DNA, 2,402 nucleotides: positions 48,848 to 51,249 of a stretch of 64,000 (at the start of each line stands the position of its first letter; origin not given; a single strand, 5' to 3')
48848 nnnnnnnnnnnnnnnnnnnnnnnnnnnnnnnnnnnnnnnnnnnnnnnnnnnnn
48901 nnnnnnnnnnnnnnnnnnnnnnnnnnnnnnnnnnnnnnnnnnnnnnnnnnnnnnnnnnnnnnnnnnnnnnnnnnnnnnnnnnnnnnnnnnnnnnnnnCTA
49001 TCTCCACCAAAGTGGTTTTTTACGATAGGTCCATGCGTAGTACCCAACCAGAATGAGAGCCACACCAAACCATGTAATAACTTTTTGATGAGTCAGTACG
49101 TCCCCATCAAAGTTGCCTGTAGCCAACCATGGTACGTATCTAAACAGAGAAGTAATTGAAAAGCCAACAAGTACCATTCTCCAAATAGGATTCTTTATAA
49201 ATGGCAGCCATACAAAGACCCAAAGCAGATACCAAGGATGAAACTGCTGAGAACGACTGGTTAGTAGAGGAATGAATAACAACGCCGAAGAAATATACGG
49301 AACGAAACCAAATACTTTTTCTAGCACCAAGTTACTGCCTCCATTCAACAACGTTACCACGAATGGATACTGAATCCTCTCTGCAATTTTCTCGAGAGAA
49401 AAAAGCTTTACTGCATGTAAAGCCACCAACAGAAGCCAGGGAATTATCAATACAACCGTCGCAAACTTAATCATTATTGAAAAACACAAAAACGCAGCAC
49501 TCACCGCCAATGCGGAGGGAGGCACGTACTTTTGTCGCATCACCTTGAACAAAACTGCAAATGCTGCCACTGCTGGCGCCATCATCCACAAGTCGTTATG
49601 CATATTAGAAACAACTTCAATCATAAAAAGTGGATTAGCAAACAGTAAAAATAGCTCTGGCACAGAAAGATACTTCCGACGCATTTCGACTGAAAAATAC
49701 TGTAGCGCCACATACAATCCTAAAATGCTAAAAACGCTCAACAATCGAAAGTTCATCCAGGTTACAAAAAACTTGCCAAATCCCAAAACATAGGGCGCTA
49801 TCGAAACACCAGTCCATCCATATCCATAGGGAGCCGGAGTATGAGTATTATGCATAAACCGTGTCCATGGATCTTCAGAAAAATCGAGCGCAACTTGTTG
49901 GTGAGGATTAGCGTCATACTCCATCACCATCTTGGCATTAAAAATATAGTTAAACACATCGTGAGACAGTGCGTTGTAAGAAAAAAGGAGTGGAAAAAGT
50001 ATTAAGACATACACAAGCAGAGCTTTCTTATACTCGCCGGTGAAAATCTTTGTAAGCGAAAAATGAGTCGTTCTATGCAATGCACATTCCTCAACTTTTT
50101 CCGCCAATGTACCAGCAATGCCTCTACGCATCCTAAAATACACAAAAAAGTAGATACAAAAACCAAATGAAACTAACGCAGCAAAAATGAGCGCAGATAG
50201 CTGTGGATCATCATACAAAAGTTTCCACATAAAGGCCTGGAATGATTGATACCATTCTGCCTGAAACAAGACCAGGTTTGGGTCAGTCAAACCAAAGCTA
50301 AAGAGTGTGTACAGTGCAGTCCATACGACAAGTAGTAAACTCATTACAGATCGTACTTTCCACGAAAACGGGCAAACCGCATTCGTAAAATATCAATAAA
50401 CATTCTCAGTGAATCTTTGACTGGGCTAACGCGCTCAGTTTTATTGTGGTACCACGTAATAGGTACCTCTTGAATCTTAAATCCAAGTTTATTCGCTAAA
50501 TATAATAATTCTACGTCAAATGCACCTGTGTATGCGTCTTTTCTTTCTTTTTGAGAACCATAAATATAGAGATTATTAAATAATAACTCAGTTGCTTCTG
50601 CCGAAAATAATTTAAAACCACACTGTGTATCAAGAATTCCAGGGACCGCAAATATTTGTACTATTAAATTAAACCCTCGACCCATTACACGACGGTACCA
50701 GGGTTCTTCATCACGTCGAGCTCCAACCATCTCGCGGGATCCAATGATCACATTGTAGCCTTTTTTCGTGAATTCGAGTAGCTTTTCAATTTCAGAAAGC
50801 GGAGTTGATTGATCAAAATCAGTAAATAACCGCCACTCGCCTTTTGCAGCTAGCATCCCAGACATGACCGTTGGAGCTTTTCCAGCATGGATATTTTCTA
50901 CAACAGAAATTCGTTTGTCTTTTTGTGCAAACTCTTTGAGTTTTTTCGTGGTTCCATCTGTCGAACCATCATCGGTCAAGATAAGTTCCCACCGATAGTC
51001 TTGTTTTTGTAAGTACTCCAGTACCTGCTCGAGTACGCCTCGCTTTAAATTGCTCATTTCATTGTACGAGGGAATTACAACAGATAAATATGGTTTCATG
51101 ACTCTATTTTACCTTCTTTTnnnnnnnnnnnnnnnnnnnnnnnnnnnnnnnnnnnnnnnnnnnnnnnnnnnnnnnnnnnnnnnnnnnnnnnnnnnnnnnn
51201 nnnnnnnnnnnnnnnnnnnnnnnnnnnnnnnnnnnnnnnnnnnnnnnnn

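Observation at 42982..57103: Glycosylation locus B: complete toolkit for polyprenyl-P-sugar synthesis and periplasmic GT-C transfer, with an embedded two-component system and CorA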

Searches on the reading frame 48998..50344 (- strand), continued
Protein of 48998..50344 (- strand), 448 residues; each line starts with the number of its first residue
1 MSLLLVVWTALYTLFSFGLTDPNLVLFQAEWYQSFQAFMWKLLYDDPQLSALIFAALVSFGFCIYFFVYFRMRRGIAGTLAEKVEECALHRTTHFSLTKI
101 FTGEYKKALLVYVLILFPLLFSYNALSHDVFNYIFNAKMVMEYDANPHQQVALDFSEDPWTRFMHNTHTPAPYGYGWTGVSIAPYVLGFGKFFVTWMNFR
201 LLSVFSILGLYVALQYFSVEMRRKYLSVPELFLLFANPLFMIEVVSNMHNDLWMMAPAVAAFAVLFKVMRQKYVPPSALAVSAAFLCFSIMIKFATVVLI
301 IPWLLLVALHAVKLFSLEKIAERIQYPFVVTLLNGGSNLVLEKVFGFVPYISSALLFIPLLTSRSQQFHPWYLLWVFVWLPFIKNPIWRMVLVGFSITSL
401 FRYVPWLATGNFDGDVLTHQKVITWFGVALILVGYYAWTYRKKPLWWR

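Call 24: find_related_loci(query=A1, collection=genome_contigs, flank=10000)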
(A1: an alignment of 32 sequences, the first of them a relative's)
Query A1 (448 aa) in genome_contigs; peptide patterns used: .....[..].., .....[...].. (x = any residue, [..] = any of these).
181 stretches matched a pattern; 127 encode a relative of the query (tblastn E <= 1e-3); the best 80 are kept; 80 distinct loci.
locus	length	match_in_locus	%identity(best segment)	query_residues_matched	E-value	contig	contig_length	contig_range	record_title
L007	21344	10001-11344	65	1-448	0e+0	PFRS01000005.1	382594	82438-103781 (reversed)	MAG: Candidatus Pacebacteria bacterium CG_4_9_14_0_2_um_filter_40_15 CG_4_9_14_0.2_um_filter_scaffold_4_c, whole genome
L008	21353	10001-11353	58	1-448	6e-164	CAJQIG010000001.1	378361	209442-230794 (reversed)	uncultured Patescibacteria group bacterium isolate 0.2_20180412_Bin_MAXBIN_228_sub_1 genome assembly, contig: c_00000000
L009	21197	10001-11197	48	10-432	7e-116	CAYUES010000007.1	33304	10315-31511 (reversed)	MAG TPA_asm: uncultured Pseudomonadales bacterium isolate SRP329715_co2_11 genome assembly, contig: NODE_2770_length_333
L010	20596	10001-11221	46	10-439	1e-111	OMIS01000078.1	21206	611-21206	bacterium isolate AM_0466 genome assembly, contig: AM_0466_78, whole genome shotgun sequence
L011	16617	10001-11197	46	11-433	2e-107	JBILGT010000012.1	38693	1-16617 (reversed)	MAG: Limisphaerales bacterium isolate ME2016-09-28_3300042471_group7_bin68 Rohwer_bin1526_scaffold_355_c1, whole genome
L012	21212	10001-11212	43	12-443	1e-105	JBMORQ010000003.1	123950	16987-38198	MAG: Patescibacteria group bacterium isolate Betzabe_MAG184 MAG184_3, whole genome shotgun sequence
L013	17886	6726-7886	44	12-425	2e-104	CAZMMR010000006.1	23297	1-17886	MAG TPA_asm: uncultured Pseudomonadales bacterium isolate SRP141376_co2_351 genome assembly, contig: NODE_4606_length_23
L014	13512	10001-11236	47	10-444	7e-103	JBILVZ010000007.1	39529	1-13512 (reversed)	MAG: Methylococcaceae bacterium isolate ME2018-08-25_3300042355_group8_bin66 Rohwer_bin1527_scaffold_20_c2, whole genome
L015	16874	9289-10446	44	11-425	3e-99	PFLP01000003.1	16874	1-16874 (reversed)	MAG: Candidatus Pacebacteria bacterium CG_4_10_14_0_8_um_filter_42_14 CG_4_10_14_0.8_um_filter_scaffold_1809_c, whole ge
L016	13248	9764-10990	41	11-444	4e-99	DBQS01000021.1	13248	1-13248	MAG TPA_asm: Patescibacteria group bacterium UBA1388 UBA1388_contig_41575, whole genome shotgun sequence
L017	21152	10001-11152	43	12-425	1e-98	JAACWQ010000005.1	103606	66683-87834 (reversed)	MAG: Candidatus Paceibacterota bacterium isolate CG_2015-01t_44_17 CG_2015-01t_curated_scaffold_48, whole genome shotgun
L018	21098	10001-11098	46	11-427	3e-98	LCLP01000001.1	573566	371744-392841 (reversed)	MAG: Candidatus Pacebacteria bacterium GW2011_GWA1_46_10 UX28_C0001, whole genome shotgun sequence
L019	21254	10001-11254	44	3-443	5e-98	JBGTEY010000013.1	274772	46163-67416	MAG: Patescibacteria group bacterium isolate JTS-RE179 k141_3005249, whole genome shotgun sequence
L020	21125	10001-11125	42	11-433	1e-97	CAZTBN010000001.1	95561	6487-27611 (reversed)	MAG TPA_asm: uncultured Pseudomonadales bacterium isolate SRP192927_co3_110 genome assembly, contig: NODE_306_length_955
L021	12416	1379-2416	44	9-407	4e-96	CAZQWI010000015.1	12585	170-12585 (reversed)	MAG TPA_asm: uncultured Pseudomonadales bacterium isolate SRP192927_co6_53 genome assembly, contig: NODE_12345_length_12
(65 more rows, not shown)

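Call 28: search_solved_structures(query=A1, max_evalue=10)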
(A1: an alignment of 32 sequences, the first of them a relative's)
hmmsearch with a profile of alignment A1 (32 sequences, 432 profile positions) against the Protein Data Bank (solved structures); distinct sequences matched with E-value up to 10: 0.

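Call 52: predict_structure(alignment_id=A1)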
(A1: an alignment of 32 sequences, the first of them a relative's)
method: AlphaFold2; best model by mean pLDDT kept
length: 448 residues; sequences in the alignment: 32
mean_pLDDT: 89.7   pTM: 0.90
mean pLDDT of the five models: 89.7, 88.6, 87.9, 87.5, 86.5
residues with pLDDT >= 90: 274; 70-90: 158; 50-70: 12; < 50: 4
segments of 3 or more residues with pLDDT < 50: none
pLDDT, mean of each block of 10 residues (from residue 1): 94 92 76 90 93 98 96 78 75 86 86 92 67 90 94 90 81 87 91 87 92 96 92 95 88 93 94 90 97 95 95 90 89 88 92 95 90 95 96 98 94 87 97 92 63
secondary structure, 60 per line:
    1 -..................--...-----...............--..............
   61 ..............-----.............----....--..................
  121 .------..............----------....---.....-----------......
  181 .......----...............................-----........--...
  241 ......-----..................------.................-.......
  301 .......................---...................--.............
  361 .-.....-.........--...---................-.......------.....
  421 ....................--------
elements in order: H2-19 H30-44 H47-74 H80-92 H97-100 H103-121 H128-141 H152-155 H159-163 H175-187 H192-222 H228-235 H238-246 H252-269 H276-292 H294-323 H327-345 H348-361 H363-367 H369-377 H386-401 H403-409 H416-440

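Call 56: fold_search(model_id=the predicted structure, library=pdb)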
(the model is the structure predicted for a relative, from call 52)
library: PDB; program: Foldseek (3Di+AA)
matches with E <= 10: 182; with E <= 0.001: 0
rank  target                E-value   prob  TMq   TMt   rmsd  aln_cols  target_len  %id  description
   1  9s6r_A                1.3e-01  0.98  0.32  0.36  12.4       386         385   12  Ternary cryo-EM structure of yeast ALG3 with Dol25-PP-GlcNAc2Man5, Dol25-P-Man, and Fab (released 2026-03-18)
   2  7e9s_A                1.5e-01  0.92  0.32  0.18  18.6       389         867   12  Archaeal oligosaccharyltransferase AglB from Archaeoglobus fulgidus in complex with an inhibitory peptide and a dolich (released 2021-09-08)
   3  8imx_U                2.4e-01  0.82  0.32  0.34  17.3       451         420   12  Cryo-EM structure of GPI-T with a chimeric GPI-anchored protein (released 2023-08-16)
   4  8age_A                2.7e-01  0.72  0.28  0.21  17.6       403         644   11  Structure of yeast oligosaccharylransferase complex with acceptor peptide bound (released 2022-12-07)
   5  5gmy_A                6.2e-01  0.80  0.34  0.19  18.2       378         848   12  Crystal structure of the Archaeoglobus fulgidus oligosaccharyltransferase (O29867_ARCFU) tethered with an acceptor pep (released 2017-02-01)
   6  3wak                  7.1e-01  0.69  0.33  0.19  18.6       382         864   11  Crystal structure of the Archaeoglobus fulgidus oligosaccharyltransferase (O29867_ARCFU) in the apo form (released 2013-10-30)
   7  7w72_U                7.4e-01  0.66  0.36  0.38  12.2       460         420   12  Structure of a human glycosylphosphatidylinositol (GPI) transamidase (released 2022-02-16)
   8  8y6i_A                7.4e-01  0.06  0.12  0.10  28.0       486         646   11  P-glycoprotein in complex with UIC2 Fab and triple elacridar molecules in nanodisc (released 2024-04-17)
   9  8agc_A                8.0e-01  0.38  0.25  0.18  14.9       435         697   11  Structure of yeast oligosaccharylransferase complex with lipid-linked oligosaccharide and non-acceptor peptide bound (released 2022-12-07)
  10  9n9j_I                8.7e-01  0.44  0.31  0.22  14.4       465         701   13  Structure of a GRP94 folding intermediate engaged with a CCDC134- and FKBP11-bound secretory translocon (released 2025-11-19)
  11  6qma_A                8.7e-01  0.07  0.13  0.10  23.9       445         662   13  Cryo-EM structure of calcium-bound nhTMEM16 lipid scramblase in nanodisc (intermediate state) (released 2019-03-06)
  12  5f15                  9.8e-01  0.54  0.31  0.27  14.1       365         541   13  Crystal Structure of ArnT from Cupriavidus metallidurans bound to Undecaprenyl phosphate (released 2016-02-17)
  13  9jeq_R                1.1e+00  0.06  0.09  0.12  22.8       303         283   14  Cryo-EM structure of Histamine-bound Histamine receptor 3 H3R G protein complex (released 2025-09-24)
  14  9p83_R                1.2e+00  0.08  0.12  0.17  21.7       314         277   11  NTSR1-Gi-NTS(8-13) GTP-Bound Complex in the Non-Canonical, AHD Open State (NC-Open-GTP) (released 2026-03-25)
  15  5ezm                  1.3e+00  0.38  0.31  0.27  16.8       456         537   12  Crystal Structure of ArnT from Cupriavidus metallidurans in the apo state (released 2016-02-17)
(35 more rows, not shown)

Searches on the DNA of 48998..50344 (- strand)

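Call 90: search_rna_families(sources=[L005, L006, L007, L010, L016, L040, L047], threshold=gathering)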
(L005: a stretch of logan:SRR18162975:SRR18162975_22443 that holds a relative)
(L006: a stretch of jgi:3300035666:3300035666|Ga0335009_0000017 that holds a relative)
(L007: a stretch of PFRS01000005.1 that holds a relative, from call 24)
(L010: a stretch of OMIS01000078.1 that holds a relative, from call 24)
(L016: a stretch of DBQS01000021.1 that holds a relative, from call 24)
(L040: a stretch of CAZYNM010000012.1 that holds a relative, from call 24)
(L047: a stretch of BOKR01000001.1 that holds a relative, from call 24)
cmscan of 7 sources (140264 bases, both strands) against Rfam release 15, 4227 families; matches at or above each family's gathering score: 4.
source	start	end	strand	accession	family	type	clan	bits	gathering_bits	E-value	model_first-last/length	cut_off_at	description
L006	11347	11417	-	RF00005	tRNA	Gene; tRNA;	CL00001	63.3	29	4.7e-11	1-71/71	no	tRNA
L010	11286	11356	-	RF00005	tRNA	Gene; tRNA;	CL00001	61.3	29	1.7e-10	1-71/71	no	tRNA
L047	14439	14509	+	RF00005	tRNA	Gene; tRNA;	CL00001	59.9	29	4.1e-10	1-71/71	no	tRNA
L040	11210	11280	-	RF00005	tRNA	Gene; tRNA;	CL00001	59.4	29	5.6e-10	1-71/71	no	tRNA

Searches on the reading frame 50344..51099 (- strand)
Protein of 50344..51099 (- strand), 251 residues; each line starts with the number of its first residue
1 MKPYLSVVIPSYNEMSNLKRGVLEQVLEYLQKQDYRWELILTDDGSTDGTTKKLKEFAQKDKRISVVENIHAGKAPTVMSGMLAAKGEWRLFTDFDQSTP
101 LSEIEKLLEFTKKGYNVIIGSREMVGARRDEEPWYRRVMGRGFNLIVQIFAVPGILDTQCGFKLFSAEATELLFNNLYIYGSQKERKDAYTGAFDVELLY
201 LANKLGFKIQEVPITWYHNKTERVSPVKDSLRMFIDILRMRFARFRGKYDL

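Call 4: search_protein_families(library=pfam, proteins=[window:50344-51099:-], max_evalue=0.01)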
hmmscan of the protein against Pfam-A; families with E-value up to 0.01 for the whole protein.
window:50344-51099:- (251 aa): 4 families
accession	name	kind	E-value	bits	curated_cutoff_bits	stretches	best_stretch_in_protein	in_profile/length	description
PF00535.33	Glycos_transf_2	-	6.1e-26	91.8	23.3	1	6-171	1-165/168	Glycosyl transferase family 2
PF10111.15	Glyco_tranf_2_2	-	3.4e-06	27.2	27.3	1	6-110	1-105/276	Glycosyltransferase like family 2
PF13704.12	Glyco_tranf_2_4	-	0.0017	19.3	27.5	1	22-96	6-81/98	Glycosyl transferase family 2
PF13641.12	Glyco_tranf_2_3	-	0.0052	17.3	27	0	4-117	2-118/230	Glycosyltransferase like family 2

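Call 5: search_protein_families(library=ncbifam, proteins=[window:50344-51099:-], max_evalue=0.01)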
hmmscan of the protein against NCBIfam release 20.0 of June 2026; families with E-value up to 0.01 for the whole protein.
window:50344-51099:- (251 aa): 20 families
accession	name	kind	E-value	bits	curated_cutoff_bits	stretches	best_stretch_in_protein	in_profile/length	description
NF047588.1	GlcsyltransPgfSStrep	equivalog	5.4e-18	65.2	500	1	5-173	3-167/308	glycosyltransferase PgfS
NF007986.1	PRK10714.1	equivalog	5.2e-16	58.5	529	1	5-161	8-160/316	undecaprenyl-phosphate 4-deoxy-4-formamido-L-arabinose transferase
NF041875.1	EPS_EpsD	equivalog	2.3e-15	56.9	370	1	5-133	1-126/325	exopolysaccharide biosynthesis glycosyltransferase EpsD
NF047683.1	TeichurnBiosyTuaG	equivalog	3.7e-14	53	400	1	2-113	5-113/252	teichuronic acid biosynthesis protein TuaG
NF050050.1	ProtGlycPglI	equivalog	8.8e-14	51.6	500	1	2-121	1-118/306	GalNAc(5)-diNAcBac-PP-undecaprenol beta-1,3-glucosyltransferase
NF007482.0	PRK10073.1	equivalog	6.3e-13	48.4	423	1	2-112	5-111/334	glycosyltransferase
TIGR03937.1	PgaC_IcaA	equivalog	8.8e-13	48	422.3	1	3-94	45-133/407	poly-beta-1,6-N-acetyl-D-glucosamine synthase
TIGR04283.1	glyco_like_mftF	equivalog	1.5e-10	41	182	1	5-113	1-100/221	TIGR04283 family arsenosugar biosynthesis glycosyltransferase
NF038302.1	EPS_HpsE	equivalog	8e-10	38.2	300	1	5-113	3-113/307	hormogonium polysaccharide biosynthesis glycosyltransferase HpsE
NF041391.1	DPhHxTase_Halo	equivalog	1.1e-09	37.6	375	1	23-217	10-184/213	dolichyl-phosphate hexose transferase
NF053739.1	GlytfEpsEBac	equivalog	1.5e-08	33.9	450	1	5-117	3-115/265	glycosyltransferase EpsE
TIGR04182.1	glyco_TIGR04182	equivalog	2.3e-07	30.5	325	1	6-240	3-217/293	S-layer glycoprotein N-glycosyltransferase AglJ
TIGR03469.1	HpnB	hypoth_equivalog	1.3e-06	27.7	379.25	1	3-108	44-157/386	hopene-associated glycosyltransferase HpnB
NF045692.1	OglycostaseCruG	equivalog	1.4e-06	27.5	600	1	5-69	43-103/386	2'-O-glycosyltransferase CruG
TIGR03965.1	mycofact_glyco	equivalog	1.5e-05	24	280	1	5-97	76-165/467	mycofactocin biosynthesis glycosyltransferase MftF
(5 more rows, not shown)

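Call 31: search_solved_structures(query=window:50344-51099:-, max_evalue=0.001)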
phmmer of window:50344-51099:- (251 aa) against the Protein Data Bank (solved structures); distinct sequences matched with E-value up to 0.001: 17.
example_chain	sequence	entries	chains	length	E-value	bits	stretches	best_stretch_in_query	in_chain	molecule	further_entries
5mlz_A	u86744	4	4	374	4.8e-16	62.1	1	5-162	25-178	Dolichol monophosphate mannose synthase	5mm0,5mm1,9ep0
9hwj_A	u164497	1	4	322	6.1e-12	48.7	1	5-165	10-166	Undecaprenyl-phosphate 4-deoxy-4-formamido-L-arabinose transferase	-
5ekp_C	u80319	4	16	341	2.7e-11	46.6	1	5-147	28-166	Uncharacterized glycosyltransferase sll0501 | Glycosyltransferase sll0501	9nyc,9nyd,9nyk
5eke_A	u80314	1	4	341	2.7e-11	46.6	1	5-147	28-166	Uncharacterized glycosyltransferase sll0501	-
9nye_A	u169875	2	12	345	2.8e-11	46.5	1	5-147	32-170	Glycosyltransferase sll0501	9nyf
9bhc_C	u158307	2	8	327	9.2e-11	44.8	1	5-163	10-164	Undecaprenyl-phosphate 4-deoxy-4-formamido-L-arabinose transferase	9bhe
8vxh_A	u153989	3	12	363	1.2e-10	44.5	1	5-162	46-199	Undecaprenyl-phosphate 4-deoxy-4-formamido-L-arabinose transferase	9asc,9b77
8bz8_A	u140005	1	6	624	4.2e-09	39.4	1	5-123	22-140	Glycosyltransferase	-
8bz4_A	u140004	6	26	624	4.2e-09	39.4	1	5-123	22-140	Glycosyltransferase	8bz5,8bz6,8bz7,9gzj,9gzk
5hea_A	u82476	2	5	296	1.1e-08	38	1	5-100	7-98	Putative glycosyltransferase (GalT1)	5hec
6yv7_B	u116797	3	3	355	3.5e-06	29.9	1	2-101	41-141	Glycosyl transferase, family 2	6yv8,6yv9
6yv7_A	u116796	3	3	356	3.5e-06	29.8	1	2-101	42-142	Glycosyl transferase, family 2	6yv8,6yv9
2z87_A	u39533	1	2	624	2.3e-05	27.1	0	5-125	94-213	Chondroitin synthase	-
2z86_A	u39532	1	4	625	2.4e-05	27.1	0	5-125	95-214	Chondroitin synthase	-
6p61_A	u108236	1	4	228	0.0001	25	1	3-101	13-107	Glycosyltransferase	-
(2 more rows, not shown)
